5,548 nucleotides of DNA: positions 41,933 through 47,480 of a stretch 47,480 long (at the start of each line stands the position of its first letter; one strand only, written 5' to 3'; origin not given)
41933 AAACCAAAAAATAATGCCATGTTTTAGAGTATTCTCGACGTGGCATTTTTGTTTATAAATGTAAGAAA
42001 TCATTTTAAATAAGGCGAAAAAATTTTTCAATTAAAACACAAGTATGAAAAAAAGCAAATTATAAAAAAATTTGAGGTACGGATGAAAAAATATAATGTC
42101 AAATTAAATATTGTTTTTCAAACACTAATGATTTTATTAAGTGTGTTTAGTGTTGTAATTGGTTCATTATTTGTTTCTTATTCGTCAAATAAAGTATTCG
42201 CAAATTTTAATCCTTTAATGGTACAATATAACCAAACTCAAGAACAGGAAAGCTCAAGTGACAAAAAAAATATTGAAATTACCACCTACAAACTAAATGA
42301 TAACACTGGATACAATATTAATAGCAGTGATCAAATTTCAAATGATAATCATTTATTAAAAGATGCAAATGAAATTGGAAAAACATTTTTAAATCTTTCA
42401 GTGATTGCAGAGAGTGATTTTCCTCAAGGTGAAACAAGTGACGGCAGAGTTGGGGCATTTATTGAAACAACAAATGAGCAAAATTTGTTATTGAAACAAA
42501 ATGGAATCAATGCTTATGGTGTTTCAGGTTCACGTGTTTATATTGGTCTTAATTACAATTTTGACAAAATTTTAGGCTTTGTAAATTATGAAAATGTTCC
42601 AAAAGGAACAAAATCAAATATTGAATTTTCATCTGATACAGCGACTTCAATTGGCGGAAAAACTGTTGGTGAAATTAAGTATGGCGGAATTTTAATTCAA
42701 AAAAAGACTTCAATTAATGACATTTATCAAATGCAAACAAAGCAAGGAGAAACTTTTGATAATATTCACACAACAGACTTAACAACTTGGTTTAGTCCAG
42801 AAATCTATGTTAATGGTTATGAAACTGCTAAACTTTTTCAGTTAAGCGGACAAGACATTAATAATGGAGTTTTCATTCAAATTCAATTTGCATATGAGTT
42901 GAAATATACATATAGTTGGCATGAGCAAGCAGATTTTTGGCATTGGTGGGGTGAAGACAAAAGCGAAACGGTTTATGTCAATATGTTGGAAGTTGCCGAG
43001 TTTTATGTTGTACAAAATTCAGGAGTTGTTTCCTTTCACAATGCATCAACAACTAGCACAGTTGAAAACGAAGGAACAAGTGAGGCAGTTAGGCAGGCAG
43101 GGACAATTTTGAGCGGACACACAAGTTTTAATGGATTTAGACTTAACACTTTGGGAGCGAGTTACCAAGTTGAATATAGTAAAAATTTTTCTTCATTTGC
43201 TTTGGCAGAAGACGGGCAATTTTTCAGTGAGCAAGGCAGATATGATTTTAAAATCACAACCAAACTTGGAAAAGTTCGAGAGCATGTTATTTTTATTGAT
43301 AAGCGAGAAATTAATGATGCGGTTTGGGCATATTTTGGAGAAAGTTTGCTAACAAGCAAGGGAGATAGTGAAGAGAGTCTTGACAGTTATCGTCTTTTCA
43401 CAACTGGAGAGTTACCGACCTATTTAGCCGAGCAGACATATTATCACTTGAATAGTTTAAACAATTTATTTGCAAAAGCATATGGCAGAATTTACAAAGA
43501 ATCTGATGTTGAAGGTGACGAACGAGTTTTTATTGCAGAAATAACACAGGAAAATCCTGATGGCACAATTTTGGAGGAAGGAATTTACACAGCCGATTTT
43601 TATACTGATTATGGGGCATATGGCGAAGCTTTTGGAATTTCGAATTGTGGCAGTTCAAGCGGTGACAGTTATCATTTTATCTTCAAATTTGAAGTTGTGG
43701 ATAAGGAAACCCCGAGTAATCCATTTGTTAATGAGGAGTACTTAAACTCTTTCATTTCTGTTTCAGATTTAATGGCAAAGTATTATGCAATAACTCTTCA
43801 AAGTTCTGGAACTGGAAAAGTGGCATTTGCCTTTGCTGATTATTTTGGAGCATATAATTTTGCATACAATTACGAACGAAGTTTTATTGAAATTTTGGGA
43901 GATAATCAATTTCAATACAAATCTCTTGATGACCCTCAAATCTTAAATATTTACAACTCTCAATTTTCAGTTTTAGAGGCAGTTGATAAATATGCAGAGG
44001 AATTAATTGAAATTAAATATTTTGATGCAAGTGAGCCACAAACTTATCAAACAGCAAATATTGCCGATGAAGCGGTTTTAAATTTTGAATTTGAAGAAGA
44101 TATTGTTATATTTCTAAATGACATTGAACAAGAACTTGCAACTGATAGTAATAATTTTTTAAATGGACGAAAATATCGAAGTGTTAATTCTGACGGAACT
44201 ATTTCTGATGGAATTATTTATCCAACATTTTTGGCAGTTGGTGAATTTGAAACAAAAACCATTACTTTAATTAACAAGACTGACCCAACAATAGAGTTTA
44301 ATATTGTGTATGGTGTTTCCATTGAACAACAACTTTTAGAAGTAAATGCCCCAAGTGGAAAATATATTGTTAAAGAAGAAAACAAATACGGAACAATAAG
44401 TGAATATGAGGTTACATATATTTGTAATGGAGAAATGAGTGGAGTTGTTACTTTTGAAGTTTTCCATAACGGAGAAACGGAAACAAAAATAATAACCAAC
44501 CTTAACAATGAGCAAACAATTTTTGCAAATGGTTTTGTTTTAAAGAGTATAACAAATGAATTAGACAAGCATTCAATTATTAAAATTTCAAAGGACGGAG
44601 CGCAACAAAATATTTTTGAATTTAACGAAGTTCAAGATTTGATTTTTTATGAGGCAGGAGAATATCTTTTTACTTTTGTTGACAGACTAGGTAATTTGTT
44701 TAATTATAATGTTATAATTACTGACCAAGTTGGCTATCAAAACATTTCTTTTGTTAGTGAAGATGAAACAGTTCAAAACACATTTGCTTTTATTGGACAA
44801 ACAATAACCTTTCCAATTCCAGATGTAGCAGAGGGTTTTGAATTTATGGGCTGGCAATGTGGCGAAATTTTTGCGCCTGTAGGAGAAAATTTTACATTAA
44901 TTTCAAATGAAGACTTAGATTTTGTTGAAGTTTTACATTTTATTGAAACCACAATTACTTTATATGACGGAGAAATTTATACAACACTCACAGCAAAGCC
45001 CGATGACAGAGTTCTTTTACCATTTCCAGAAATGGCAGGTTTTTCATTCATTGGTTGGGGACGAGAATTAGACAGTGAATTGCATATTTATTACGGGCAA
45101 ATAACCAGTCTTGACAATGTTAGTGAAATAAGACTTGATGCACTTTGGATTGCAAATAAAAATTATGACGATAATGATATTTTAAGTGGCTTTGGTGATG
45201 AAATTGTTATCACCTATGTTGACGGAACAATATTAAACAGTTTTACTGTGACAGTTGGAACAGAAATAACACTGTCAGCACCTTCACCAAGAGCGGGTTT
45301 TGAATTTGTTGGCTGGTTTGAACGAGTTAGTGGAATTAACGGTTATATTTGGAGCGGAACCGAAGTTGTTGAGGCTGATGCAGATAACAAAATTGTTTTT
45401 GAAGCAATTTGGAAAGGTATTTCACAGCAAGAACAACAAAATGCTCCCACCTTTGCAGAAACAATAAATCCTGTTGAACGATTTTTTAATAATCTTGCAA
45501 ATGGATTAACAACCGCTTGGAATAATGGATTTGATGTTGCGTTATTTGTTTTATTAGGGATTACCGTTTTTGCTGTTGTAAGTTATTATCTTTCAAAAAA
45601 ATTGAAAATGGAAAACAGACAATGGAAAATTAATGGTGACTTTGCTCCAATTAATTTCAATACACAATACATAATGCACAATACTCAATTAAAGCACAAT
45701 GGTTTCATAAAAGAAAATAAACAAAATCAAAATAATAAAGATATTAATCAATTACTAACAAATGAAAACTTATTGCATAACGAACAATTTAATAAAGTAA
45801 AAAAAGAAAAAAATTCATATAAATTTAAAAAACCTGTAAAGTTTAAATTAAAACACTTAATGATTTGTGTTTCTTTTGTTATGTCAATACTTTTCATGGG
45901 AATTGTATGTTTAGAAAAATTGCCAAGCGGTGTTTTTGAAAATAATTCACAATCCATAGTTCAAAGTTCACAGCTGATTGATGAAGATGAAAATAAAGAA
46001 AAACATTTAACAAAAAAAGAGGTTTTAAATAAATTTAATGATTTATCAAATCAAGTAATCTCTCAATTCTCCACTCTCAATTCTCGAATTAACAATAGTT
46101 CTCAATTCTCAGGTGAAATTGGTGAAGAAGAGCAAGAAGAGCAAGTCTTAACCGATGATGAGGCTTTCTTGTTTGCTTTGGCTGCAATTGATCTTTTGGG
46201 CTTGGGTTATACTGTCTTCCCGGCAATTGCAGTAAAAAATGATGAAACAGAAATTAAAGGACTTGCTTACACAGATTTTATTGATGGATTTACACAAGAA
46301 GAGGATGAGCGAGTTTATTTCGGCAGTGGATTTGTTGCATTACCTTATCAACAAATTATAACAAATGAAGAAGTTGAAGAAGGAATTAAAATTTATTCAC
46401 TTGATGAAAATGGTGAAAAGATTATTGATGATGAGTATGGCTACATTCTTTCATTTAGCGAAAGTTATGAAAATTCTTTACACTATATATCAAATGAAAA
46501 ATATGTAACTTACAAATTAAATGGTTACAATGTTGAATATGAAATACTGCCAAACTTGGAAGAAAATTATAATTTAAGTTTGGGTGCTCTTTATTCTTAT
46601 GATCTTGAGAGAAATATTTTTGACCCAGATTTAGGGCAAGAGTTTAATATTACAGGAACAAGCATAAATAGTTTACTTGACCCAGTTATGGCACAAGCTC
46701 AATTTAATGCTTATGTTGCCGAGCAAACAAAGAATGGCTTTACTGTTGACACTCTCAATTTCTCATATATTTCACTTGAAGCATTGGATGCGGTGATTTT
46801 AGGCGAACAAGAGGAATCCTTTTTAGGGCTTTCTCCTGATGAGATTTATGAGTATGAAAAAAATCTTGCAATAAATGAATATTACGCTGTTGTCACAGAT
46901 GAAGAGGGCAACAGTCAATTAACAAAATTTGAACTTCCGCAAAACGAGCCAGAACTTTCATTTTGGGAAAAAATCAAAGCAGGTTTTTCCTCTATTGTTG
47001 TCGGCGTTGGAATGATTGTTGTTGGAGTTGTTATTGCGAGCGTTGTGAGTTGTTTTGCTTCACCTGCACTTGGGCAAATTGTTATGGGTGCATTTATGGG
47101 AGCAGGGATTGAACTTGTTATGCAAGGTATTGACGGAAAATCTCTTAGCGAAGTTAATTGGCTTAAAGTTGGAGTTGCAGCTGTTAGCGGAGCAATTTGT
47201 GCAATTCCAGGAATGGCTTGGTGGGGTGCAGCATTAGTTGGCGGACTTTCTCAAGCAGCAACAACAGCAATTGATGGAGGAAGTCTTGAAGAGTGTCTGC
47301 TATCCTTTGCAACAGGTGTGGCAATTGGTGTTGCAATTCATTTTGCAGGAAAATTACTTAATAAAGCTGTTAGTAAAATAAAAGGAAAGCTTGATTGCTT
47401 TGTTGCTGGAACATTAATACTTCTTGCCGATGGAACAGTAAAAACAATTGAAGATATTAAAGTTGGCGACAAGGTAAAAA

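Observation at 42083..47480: Giant open reading frame (at least 1,799 codons, no stop in window) that the ORF track omits: composite surface protein with polymorphic-toxin hallmarks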

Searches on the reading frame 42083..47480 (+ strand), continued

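Call 20: find_related_loci(query=A1, collection=genome_contigs, flank=10000)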
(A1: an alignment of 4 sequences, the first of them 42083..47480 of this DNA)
Query A1 (1799 aa) in genome_contigs; peptide patterns used: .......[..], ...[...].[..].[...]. (x = any residue, [..] = any of these).
50 stretches matched a pattern; 6 encode a relative of the query (tblastn E <= 1e-3); 6 distinct loci.
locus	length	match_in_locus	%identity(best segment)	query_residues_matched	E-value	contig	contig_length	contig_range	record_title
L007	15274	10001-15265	35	5-1767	0e+0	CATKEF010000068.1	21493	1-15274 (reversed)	MAG: uncultured Eubacteriales bacterium isolate iMGMC-890_1678881666 genome assembly, contig: MegahitA5_24989, whole gen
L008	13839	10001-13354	36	15-1110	1e-179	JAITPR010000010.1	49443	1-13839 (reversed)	MAG: Clostridiaceae bacterium isolate Pq454_bin33 k119_2748944, whole genome shotgun sequence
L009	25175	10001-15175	35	49-1799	1e-170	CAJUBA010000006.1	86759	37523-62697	MAG TPA_asm: uncultured Christensenella sp. isolate MGBC118395 genome assembly, contig: MGBC118395.6, whole genome shotg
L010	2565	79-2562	37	8-879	5e-154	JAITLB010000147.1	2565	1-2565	MAG: Christensenellaceae bacterium isolate Pcl387_bin85 k119_2217999, whole genome shotgun sequence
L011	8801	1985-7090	28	8-1798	1e-108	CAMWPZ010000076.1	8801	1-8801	MAG TPA_asm: uncultured Clostridia bacterium isolate SRR14411243_bin.5_metawrap_v1.3_MAG genome assembly, contig: NODE.1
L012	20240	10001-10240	40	494-580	7e-13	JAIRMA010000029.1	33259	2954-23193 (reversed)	MAG: Christensenellaceae bacterium isolate Cc175_bin76 k119_2958782, whole genome shotgun sequence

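Call 25: find_related_loci(query=A1, collection=metagenome_contigs, flank=10000)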
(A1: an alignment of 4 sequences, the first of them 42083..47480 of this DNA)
Query A1 (1799 aa) in metagenome_contigs; peptide patterns used: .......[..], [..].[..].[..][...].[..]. (x = any residue, [..] = any of these).
232 stretches matched a pattern, but none encodes a relative of the query by tblastn (E <= 1e-3).

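Call 27: find_related_loci(query=A1, collection=viral_contigs, flank=10000)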
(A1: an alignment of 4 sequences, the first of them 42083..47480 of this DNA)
Query A1 (1799 aa) in viral_contigs; peptide patterns used: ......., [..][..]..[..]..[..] (x = any residue, [..] = any of these).
20 stretches matched a pattern, but none encodes a relative of the query by tblastn (E <= 1e-3).
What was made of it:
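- No relative was found in IMG/VR (call 27).
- Tried and rejected: Profile and pattern scans of GTDB genomes, JGI metagenomes and IMG/VR found relatives but not this contig (calls 20, 25, 27).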

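Call 29: search_protein_families(library=pfam, proteins=[L001:16090-17148:+, L005:5983-6687:+, L006:9870-10331:+, L009:15891-16481:+, L011:7691-7984:+], max_evalue=1)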
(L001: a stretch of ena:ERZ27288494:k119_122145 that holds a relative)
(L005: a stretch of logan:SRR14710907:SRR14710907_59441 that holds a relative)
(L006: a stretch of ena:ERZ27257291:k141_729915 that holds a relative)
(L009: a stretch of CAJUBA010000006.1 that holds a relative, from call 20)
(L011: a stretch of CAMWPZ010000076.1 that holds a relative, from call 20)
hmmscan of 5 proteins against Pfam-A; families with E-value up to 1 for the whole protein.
L001:16090-17148:+ (352 aa): 7 families
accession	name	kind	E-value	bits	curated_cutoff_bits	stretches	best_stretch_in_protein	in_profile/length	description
PF23952.1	LRR_EndoS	-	1.9e-07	31.7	27.9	2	183-263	31-107/116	Endo-beta-N-acetylglucosaminidase EndoS LRR domain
PF12799.13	LRR_4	-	3.4e-07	30.7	27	2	176-218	2-44/44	Leucine Rich repeats (2 copies)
PF23598.1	LRR_14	-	1.6e-06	27.6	40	2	180-225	5-49/353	Leucine-rich repeat region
PF25019.1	LRR_R13L1-DRL21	-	8.5e-06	26.1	27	1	217-252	91-126/127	R13L1/DRL21 LRRs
PF25013.1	LRR_Zer-1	-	2.7e-05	24.8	27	2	216-276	4-65/137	Zer-1-like, Leucine-rich repeats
PF23247.1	LRR_RPS2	-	0.014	15.8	27.9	0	88-186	42-134/160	Plant disease resistance protein RPS2-like, leucine-rich repeats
PF13855.12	LRR_8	-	0.24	11.6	27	0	172-207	22-59/61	Leucine rich repeat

L005:5983-6687:+ (234 aa): 1 family
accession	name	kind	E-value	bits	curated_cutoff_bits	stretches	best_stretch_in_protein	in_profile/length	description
PF07791.16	Imm11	-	0.053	13.3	22.1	0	154-213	131-189/194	Immunity protein family (Imm11)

L006:9870-10331:+ (153 aa): 3 families
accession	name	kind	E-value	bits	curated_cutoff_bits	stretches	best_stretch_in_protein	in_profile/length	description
PF20541.3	DUF6756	-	0.0048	17.3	27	1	27-129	53-158/160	Family of unknown function (DUF6756)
PF22639.1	Gp18_dom_I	-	0.19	12.1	27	1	39-64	46-71/93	Tail sheath protein Gp18-like domain I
PF05587.19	Anth_Ig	-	0.26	12.1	26.9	1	18-72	39-93/102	Anthrax receptor extracellular domain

L009:15891-16481:+ (196 aa): 4 families
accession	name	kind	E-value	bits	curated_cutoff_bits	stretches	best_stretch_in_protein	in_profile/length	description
PF07791.16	Imm11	-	4.5e-16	59.2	22.1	1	11-192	11-191/194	Immunity protein family (Imm11)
PF09535.15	Gmx_para_CXXCG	-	4.5e-05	23.4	25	1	142-190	190-231/236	Protein of unknown function (Gmx_para_CXXCG)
PF15570.11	Imm43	-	0.0028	17.8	25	1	86-191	95-194/211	Immunity protein 43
PF17804.6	TSP_NTD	-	0.04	14.6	26.4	1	92-155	5-66/188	Tail specific protease N-terminal domain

L011:7691-7984:+ (97 aa): 0 families

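Call 30: search_solved_structures(query=A1, max_evalue=1)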
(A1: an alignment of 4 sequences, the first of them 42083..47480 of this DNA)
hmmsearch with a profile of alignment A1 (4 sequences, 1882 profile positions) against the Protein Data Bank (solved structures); distinct sequences matched with E-value up to 1: 19.
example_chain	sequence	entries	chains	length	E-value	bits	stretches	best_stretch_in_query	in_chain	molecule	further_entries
2lwy_A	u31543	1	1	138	3.4e-29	103.7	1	1675-1814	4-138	BACTERIAL INTEIN-LIKE DOMAIN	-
8w20_A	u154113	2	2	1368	8.7e-19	69.2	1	1674-1817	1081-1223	Intein C-terminal splicing domain-containing protein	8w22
6tmm_AAA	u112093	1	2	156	1.1e-11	45.6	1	1675-1813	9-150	NAD(P)(+)--arginine ADP-ribosyltransferase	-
6y75_A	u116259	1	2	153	1.1e-11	45.6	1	1676-1813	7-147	NAD(P)(+)--arginine ADP-ribosyltransferase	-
6y75_B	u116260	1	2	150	1.1e-11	45.6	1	1676-1813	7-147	NAD(P)(+)--arginine ADP-ribosyltransferase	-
6tmm_BBB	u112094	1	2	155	1.2e-11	45.5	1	1675-1813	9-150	NAD(P)(+)--arginine ADP-ribosyltransferase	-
7cfv_A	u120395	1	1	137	4.8e-05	23.6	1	1700-1814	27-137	Spl DnaX mini-intein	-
1gpp_A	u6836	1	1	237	0.00028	21.1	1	1674-1702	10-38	ENDONUCLEASE PI-SCEI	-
6qaz_A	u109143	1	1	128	0.0011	19.1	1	1689-1800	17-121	cyanophage-like gp41-1 intein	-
9cop_A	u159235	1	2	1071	0.0014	18.8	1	1674-1702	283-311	V-type proton ATPase catalytic subunit A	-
1dfa_A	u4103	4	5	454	0.0017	18.4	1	1675-1702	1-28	PI-SCEI ENDONUCLEASE | ENDONUCLEASE PI-SCEI | PI-SCEI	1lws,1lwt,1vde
6riz_A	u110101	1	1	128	0.0045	17.1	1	1689-1800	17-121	gp41-1 intein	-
1ef0_A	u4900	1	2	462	0.013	15.5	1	1674-1702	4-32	PI-SCEI ENDONUCLEASE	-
1jva_A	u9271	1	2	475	0.023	14.7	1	1676-1702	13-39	VMA1-DERIVED HOMING ENDONUCLEASE X10SSS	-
1um2_A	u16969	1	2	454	0.031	14.3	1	1676-1702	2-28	ENDONUCLEASE PI-SCEI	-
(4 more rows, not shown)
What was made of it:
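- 47396..47480 (+): First 28 residues of a PT-HINT / bacterial intein-like domain, starting at the nucleophile Cys1772 (CFVAGT...). The family profile matches BIL domain 2lwy at 3e-29 and UmbC 8w20 at 9e-19 (call 30).
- Closest known: Polymorphic toxin systems with a pre-toxin HINT domain. Same: The family profile hits the UmbC HINT at 9e-19 (call 30).
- Closest known: Bacterial intein-like. Same: The family HINT matches 2lwy at 3e-29 (call 30).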

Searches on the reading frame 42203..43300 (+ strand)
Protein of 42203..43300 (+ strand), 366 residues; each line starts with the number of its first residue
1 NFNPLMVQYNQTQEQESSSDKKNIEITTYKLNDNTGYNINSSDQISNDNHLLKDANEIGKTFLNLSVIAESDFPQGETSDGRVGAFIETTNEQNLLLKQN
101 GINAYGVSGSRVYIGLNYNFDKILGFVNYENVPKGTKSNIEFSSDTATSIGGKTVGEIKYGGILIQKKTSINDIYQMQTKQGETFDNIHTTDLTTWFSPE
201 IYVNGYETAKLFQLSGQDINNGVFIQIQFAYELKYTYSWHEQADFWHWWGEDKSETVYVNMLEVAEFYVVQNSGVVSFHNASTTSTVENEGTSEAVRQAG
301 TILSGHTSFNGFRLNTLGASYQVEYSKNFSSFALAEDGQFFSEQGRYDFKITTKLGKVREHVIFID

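Call 88: search_protein_families(library=pfam, proteins=[window:42203-43300:+], max_evalue=10)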
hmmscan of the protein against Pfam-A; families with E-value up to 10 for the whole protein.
window:42203-43300:+ (366 aa): 0 families
